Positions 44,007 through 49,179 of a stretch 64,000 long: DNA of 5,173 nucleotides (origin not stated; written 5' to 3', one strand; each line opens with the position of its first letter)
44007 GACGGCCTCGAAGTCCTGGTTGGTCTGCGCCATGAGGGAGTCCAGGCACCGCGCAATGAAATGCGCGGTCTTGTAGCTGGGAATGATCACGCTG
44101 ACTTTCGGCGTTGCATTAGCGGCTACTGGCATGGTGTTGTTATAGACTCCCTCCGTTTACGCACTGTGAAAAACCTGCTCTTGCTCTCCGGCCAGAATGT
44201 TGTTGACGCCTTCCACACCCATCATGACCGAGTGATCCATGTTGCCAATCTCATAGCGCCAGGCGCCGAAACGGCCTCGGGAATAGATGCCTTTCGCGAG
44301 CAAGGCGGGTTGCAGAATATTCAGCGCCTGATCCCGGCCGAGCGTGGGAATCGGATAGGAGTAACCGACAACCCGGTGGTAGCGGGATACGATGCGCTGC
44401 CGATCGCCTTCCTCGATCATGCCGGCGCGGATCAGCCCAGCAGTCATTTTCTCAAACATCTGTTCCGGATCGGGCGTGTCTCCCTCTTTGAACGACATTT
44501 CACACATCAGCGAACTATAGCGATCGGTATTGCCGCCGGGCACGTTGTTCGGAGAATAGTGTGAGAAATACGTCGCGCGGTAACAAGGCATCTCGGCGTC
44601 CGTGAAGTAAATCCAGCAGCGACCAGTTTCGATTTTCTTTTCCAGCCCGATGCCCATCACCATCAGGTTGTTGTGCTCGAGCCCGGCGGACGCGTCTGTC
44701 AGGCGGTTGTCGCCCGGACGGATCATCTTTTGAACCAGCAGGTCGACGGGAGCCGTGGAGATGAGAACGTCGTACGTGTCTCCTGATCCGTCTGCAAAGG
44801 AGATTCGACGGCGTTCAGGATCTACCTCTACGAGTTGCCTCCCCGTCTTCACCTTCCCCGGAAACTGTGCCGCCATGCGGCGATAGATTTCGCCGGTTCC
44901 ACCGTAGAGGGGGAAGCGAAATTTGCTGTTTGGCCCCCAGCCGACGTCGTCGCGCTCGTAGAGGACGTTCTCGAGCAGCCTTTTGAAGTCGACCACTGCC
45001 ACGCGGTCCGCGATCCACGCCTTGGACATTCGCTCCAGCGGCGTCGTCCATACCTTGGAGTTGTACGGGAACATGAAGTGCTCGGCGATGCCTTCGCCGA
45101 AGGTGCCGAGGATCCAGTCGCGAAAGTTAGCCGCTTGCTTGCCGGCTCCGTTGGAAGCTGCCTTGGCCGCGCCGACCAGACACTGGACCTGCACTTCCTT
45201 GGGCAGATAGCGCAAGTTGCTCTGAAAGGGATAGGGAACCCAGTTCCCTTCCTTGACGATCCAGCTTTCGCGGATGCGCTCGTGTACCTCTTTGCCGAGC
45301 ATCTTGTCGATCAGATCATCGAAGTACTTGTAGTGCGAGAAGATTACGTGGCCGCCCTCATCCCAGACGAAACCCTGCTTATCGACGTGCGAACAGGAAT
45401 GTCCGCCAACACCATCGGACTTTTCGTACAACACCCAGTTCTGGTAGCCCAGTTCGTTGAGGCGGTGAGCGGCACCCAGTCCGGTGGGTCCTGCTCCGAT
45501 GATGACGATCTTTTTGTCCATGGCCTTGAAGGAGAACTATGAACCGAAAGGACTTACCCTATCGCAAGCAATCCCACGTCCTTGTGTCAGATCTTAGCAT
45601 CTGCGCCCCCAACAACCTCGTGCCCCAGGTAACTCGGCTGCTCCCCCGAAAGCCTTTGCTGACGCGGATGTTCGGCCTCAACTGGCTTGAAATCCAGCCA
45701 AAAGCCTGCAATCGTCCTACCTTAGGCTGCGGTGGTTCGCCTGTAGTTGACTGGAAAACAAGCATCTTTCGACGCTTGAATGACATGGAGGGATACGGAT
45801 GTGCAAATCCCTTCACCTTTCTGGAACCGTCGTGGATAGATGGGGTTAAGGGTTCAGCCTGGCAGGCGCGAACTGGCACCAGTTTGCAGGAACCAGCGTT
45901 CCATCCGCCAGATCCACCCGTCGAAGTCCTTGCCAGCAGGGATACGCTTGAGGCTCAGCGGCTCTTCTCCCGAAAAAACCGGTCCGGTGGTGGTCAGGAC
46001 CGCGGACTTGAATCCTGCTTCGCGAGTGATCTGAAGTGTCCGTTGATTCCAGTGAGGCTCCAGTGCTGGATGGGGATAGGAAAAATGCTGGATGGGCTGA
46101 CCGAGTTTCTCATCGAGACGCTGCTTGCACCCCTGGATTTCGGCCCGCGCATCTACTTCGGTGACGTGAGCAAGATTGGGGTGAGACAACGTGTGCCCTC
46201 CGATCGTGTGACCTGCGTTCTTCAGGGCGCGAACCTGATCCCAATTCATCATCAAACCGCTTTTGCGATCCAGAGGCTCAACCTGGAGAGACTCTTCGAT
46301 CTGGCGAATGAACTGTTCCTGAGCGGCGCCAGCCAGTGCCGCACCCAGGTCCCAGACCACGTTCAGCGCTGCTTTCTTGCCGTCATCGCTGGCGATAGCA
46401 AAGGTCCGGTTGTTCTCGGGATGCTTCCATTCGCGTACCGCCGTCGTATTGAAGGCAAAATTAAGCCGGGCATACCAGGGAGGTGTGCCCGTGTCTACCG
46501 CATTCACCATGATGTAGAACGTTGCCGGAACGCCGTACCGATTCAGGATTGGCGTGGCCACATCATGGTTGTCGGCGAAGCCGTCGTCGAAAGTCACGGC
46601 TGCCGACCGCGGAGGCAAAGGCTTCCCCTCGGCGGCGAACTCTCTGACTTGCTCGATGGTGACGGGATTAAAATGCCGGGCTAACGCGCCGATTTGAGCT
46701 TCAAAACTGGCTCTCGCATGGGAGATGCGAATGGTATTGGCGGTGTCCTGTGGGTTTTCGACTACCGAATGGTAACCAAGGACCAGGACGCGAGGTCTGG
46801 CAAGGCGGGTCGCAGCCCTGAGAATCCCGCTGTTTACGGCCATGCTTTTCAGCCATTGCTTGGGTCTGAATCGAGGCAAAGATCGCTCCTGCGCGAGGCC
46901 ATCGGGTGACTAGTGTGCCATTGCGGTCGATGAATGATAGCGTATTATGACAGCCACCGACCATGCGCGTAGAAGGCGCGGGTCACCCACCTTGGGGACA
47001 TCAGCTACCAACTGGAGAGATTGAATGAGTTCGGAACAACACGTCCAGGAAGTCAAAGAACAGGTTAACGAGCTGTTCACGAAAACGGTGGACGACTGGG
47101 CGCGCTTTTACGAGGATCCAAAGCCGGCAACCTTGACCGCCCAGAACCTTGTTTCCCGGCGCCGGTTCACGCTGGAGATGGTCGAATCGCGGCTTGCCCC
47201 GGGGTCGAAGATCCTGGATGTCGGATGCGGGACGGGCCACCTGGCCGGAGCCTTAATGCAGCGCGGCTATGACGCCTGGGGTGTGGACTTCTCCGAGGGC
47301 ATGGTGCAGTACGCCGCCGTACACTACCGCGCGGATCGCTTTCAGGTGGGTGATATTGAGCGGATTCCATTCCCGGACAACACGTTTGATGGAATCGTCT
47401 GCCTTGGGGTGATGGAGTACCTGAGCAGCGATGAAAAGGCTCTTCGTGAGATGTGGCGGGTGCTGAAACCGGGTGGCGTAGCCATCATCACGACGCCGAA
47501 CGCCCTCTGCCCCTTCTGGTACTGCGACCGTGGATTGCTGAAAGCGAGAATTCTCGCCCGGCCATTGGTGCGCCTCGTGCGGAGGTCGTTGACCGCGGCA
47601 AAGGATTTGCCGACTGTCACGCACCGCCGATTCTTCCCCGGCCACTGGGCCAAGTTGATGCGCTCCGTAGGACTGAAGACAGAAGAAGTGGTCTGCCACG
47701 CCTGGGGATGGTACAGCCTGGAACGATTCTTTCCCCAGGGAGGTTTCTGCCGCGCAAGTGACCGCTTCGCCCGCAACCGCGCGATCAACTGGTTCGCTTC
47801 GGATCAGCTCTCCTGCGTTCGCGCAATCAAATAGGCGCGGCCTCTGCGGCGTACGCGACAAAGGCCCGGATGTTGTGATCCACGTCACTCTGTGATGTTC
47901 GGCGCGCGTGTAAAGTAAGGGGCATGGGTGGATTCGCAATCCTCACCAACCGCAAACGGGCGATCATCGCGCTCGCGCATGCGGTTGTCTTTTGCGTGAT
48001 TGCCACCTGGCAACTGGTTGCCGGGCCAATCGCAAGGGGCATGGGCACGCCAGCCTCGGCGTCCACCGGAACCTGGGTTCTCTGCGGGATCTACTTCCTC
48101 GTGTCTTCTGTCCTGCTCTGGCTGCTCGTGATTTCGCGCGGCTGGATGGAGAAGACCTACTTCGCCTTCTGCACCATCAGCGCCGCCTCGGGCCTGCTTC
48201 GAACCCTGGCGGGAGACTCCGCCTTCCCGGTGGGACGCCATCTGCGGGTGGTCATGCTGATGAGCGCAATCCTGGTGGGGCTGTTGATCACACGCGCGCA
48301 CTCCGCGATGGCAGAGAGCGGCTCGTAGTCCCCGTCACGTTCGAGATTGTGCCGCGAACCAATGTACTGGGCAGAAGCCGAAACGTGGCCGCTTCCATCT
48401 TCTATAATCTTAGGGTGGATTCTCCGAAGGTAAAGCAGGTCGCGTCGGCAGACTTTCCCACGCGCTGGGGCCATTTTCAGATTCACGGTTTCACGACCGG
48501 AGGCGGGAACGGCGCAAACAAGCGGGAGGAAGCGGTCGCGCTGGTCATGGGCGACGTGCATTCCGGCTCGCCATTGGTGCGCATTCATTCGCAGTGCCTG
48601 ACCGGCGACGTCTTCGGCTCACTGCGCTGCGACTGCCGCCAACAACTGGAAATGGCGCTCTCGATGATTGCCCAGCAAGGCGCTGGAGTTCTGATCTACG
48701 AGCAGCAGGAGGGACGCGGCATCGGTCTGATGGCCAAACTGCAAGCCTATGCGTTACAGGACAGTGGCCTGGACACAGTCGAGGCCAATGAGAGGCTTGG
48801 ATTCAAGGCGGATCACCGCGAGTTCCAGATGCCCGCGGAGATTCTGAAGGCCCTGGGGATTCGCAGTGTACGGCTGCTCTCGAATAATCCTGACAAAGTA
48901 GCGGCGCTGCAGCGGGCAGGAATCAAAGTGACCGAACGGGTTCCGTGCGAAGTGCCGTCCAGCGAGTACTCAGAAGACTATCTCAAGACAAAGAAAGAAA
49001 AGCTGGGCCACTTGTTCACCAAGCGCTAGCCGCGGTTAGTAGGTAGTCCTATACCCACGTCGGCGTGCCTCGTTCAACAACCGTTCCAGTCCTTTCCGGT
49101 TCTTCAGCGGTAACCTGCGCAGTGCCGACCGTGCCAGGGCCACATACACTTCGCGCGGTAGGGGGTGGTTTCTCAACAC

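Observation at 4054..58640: Stop-codon-proximal intergenic elements built from in-phase 7-nt units, with a different word at each locus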

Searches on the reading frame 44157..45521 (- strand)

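Call 70: search_protein_families(library=pfam, proteins=[window:44157-45521:-], max_evalue=0.00001)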
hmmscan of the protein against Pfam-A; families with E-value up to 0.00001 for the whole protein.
window:44157-45521:- (454 aa): 2 families
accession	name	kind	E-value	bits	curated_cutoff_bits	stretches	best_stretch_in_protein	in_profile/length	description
PF01593.30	Amino_oxidase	-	6.9e-19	68.9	19.8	1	13-405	2-408/443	Flavin containing amine oxidoreductase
PF13450.12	NAD_binding_8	-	1.7e-10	41.5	21.9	1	7-72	1-66/68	NAD(P)-binding Rossmann-like domain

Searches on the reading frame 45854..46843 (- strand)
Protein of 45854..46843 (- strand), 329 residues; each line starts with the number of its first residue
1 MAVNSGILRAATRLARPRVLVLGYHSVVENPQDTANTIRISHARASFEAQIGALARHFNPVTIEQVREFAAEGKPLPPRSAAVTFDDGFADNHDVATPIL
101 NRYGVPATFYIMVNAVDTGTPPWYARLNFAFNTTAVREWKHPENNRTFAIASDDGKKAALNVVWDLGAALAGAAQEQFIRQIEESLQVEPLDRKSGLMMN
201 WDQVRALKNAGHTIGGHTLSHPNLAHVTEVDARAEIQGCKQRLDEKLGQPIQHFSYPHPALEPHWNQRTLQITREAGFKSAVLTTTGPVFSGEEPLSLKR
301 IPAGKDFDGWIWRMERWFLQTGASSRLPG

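Call 70: search_protein_families(library=pfam, proteins=[window:45854-46843:-], max_evalue=0.00001)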
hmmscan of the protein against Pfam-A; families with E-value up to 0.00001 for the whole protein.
window:45854-46843:- (329 aa): 1 family
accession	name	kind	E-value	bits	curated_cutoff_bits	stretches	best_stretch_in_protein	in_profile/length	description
PF01522.26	Polysacc_deac_1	-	1.6e-24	86.7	23.1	1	75-279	3-122/124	Polysaccharide deacetylase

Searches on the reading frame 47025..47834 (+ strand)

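Call 70: search_protein_families(library=pfam, proteins=[window:47025-47834:+], max_evalue=0.00001)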
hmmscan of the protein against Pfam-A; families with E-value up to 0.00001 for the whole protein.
window:47025-47834:+ (269 aa): 9 families
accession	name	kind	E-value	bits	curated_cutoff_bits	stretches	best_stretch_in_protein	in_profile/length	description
PF08241.18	Methyltransf_11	-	8e-28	97.4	21.2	1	64-155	1-95/95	Methyltransferase domain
PF13649.12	Methyltransf_25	-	4.6e-25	88.6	27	1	63-151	1-97/97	Methyltransferase domain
PF13489.12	Methyltransf_23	-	6.4e-21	75.2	27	1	57-221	20-163/164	Methyltransferase domain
PF13847.12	Methyltransf_31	-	2.2e-20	73.2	27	1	59-160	3-114/145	Methyltransferase domain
PF08242.18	Methyltransf_12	-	8.2e-16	59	30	1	64-152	1-97/98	Methyltransferase domain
PF01209.24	Ubie_methyltran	-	2.7e-12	47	20.1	1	46-154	36-150/233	ubiE/COQ5 methyltransferase family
PF07021.18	MetW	-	4.2e-09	36.7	21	1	50-168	4-118/193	Methionine biosynthesis protein MetW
PF03141.22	Methyltransf_29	-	1.2e-07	31.2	23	1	62-159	120-221/506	Putative S-adenosyl-L-methionine-dependent methyltransferase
PF02353.26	CMAS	-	1.6e-06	28.1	27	1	28-157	35-166/273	Mycolic acid cyclopropane synthetase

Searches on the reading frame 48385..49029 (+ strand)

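Call 71: search_protein_families(library=pfam, proteins=[window:48385-49029:+], max_evalue=0.00001)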
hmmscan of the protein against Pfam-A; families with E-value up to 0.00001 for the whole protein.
window:48385-49029:+ (214 aa): 1 family
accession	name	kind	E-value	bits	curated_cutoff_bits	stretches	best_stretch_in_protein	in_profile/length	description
PF00925.25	GTP_cyclohydro2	-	9.6e-66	220.9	23.3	1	18-187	2-165/165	GTP cyclohydrolase II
